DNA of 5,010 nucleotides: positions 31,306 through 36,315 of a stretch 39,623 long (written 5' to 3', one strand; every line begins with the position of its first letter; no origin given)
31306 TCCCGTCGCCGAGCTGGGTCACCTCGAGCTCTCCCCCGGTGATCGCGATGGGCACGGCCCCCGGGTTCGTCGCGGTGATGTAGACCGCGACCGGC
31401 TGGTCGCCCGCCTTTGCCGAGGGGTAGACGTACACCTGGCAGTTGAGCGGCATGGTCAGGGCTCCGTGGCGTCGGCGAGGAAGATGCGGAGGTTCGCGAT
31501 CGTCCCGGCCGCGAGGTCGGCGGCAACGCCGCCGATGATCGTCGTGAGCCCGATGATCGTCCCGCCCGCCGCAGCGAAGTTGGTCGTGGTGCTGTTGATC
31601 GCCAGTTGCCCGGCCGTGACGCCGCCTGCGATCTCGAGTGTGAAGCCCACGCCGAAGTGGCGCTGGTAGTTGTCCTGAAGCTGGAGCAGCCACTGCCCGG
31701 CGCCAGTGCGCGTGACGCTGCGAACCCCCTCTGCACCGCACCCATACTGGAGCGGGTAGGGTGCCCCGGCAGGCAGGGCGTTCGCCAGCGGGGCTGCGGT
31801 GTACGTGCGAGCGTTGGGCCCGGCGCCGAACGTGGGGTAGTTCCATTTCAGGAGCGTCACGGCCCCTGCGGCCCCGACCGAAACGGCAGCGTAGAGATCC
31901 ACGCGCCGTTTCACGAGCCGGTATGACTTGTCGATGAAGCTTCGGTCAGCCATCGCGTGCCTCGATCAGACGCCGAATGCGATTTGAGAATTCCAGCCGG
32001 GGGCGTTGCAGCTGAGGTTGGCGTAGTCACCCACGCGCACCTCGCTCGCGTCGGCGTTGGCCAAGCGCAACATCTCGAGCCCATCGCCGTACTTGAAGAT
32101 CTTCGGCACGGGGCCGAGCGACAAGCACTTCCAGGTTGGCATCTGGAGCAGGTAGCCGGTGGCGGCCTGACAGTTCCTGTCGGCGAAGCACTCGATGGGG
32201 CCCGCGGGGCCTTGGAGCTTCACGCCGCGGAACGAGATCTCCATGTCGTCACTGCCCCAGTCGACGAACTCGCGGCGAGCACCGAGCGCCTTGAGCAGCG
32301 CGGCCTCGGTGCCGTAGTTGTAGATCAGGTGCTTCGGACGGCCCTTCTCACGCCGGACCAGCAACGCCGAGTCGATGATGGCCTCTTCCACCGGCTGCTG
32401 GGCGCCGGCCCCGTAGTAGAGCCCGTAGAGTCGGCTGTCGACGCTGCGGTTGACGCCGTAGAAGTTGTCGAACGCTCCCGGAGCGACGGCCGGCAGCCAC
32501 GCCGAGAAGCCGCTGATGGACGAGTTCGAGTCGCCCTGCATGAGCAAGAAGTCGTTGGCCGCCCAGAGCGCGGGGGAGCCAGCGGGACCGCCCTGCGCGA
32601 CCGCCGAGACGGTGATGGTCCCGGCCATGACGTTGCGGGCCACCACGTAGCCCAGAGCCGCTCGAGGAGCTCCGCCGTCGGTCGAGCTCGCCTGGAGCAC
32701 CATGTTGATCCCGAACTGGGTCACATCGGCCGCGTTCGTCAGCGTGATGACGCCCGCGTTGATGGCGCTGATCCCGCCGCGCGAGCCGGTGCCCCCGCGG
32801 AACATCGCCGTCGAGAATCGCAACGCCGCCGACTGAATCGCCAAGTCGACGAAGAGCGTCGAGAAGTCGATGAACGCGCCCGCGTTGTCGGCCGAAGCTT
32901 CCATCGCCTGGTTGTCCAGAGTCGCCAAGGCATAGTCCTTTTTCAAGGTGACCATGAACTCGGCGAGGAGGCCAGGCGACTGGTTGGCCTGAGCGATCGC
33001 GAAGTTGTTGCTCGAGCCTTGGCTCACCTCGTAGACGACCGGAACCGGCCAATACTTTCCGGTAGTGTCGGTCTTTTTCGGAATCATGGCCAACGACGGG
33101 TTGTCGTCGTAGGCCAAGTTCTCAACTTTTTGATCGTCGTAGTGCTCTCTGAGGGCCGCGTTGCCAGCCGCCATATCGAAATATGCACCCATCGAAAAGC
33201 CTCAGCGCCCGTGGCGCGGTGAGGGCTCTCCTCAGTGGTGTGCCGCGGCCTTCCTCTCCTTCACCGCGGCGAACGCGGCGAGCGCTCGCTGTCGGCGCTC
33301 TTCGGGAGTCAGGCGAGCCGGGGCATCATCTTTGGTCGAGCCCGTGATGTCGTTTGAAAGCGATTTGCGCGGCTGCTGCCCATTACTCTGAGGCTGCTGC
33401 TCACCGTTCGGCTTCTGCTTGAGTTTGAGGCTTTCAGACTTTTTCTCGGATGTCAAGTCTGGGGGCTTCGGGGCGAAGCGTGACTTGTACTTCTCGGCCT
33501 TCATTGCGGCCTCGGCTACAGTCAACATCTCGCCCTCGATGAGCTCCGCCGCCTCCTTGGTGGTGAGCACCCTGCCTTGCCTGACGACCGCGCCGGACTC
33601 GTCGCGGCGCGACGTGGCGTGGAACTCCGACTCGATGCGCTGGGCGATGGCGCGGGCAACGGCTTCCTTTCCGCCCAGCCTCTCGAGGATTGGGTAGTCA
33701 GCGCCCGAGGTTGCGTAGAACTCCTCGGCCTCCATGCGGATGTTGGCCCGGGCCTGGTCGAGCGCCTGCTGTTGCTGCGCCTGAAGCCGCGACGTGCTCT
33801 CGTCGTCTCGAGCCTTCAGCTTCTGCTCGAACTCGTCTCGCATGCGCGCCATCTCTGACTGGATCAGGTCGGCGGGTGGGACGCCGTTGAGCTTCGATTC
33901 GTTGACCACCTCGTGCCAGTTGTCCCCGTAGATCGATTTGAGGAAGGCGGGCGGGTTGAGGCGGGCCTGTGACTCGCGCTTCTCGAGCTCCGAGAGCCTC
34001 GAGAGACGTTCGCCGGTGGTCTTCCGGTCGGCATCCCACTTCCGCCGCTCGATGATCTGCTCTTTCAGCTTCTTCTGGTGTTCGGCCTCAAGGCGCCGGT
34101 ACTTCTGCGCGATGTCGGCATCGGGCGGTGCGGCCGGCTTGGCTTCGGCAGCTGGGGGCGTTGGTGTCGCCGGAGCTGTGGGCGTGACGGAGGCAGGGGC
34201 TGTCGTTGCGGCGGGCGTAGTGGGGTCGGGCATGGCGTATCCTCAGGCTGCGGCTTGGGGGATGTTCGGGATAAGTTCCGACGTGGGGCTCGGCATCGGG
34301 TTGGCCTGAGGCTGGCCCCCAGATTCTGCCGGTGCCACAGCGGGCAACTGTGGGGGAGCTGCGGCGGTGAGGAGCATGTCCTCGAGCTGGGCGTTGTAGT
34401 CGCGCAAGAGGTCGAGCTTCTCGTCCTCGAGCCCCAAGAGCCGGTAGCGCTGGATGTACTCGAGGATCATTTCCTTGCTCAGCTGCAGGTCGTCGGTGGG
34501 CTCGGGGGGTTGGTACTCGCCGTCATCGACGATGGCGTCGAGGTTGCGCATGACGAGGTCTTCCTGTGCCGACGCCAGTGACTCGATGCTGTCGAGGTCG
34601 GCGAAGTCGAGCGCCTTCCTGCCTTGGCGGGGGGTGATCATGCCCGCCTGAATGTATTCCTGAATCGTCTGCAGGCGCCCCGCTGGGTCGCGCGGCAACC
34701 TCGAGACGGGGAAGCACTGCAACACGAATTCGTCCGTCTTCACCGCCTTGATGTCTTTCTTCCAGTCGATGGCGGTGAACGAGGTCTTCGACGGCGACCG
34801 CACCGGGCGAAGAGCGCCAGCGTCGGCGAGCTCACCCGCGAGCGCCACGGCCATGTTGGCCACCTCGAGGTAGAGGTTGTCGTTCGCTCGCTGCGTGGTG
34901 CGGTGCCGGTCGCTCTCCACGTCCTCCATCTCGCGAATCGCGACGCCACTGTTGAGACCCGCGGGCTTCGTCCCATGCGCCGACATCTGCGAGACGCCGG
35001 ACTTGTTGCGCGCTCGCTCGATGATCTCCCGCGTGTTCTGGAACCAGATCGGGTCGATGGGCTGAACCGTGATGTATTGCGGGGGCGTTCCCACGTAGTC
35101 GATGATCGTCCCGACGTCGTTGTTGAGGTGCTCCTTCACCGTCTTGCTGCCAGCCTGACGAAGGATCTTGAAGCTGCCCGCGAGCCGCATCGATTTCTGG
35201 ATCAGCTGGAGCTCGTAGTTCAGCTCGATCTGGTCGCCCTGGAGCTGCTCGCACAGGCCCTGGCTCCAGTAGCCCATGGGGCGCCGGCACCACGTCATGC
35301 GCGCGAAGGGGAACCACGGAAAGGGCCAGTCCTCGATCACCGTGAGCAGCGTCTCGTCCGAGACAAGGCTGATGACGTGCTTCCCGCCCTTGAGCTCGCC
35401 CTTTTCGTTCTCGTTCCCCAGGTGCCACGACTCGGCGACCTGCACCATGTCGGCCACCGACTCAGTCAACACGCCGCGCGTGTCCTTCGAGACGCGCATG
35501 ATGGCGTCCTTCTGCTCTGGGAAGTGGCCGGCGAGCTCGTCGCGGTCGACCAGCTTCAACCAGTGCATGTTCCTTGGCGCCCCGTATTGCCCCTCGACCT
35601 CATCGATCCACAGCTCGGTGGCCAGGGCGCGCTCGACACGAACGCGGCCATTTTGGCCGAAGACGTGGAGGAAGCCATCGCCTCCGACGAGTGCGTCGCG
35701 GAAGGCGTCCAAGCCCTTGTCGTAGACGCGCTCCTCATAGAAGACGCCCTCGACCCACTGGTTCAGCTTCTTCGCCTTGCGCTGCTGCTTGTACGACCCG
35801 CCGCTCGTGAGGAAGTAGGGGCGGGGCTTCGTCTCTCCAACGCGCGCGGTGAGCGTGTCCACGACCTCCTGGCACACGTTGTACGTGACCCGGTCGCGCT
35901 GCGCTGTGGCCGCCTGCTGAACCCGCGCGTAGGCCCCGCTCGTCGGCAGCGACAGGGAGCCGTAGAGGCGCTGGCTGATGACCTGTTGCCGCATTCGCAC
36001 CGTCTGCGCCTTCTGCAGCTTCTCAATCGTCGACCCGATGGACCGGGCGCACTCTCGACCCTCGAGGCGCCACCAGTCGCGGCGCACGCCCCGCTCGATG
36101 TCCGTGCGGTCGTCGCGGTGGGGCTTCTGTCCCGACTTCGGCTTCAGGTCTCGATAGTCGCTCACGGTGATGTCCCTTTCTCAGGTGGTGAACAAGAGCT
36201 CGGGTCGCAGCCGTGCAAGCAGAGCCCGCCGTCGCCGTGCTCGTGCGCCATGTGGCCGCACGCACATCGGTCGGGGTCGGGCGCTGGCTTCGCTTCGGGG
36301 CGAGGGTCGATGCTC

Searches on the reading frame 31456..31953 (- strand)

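Call 73: search_protein_families(library=pfam, proteins=[window:31456-31953:-], max_evalue=0.01)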
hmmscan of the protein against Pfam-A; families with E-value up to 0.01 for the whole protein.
window:31456-31953:- (165 aa): 1 family
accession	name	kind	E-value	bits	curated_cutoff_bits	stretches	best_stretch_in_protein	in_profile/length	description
PF15034.11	KRTAP7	-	0.0062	17.9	27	0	39-85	14-57/84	KRTAP type 7 family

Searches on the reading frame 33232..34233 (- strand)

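Call 37: search_protein_families(library=pfam, proteins=[window:33232-34233:-], max_evalue=0.01)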
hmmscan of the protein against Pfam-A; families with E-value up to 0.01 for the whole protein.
window:33232-34233:- (333 aa): 1 family
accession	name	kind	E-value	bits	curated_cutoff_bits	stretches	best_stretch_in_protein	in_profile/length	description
PF12176.13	MtaB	-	0.0027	17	25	1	117-198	96-177/460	Methanol-cobalamin methyltransferase B subunit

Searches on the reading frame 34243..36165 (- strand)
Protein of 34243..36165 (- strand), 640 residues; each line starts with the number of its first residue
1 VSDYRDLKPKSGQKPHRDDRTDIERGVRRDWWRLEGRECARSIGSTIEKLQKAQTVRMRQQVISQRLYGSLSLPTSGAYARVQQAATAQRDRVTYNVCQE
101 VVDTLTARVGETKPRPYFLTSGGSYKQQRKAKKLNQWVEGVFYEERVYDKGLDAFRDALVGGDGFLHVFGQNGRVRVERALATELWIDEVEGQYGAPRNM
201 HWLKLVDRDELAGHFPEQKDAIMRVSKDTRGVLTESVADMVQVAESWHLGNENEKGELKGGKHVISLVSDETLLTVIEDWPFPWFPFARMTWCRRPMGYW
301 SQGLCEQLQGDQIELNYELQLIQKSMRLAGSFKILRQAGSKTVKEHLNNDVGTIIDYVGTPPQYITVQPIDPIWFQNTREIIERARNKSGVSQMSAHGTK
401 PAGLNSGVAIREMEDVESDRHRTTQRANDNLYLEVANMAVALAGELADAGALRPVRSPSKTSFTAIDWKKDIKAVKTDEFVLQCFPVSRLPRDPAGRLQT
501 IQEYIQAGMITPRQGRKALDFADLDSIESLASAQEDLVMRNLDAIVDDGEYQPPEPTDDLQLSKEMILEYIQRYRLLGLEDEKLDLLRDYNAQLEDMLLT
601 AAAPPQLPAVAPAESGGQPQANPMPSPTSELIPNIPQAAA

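Call 37: search_protein_families(library=pfam, proteins=[window:34243-36165:-], max_evalue=0.01)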
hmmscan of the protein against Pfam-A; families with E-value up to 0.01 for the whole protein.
window:34243-36165:- (640 aa): 1 family
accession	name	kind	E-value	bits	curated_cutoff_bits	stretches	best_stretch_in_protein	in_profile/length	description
PF16510.12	P22_portal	-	1.6e-08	34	26.1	1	83-411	36-409/594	Phage P22-like portal protein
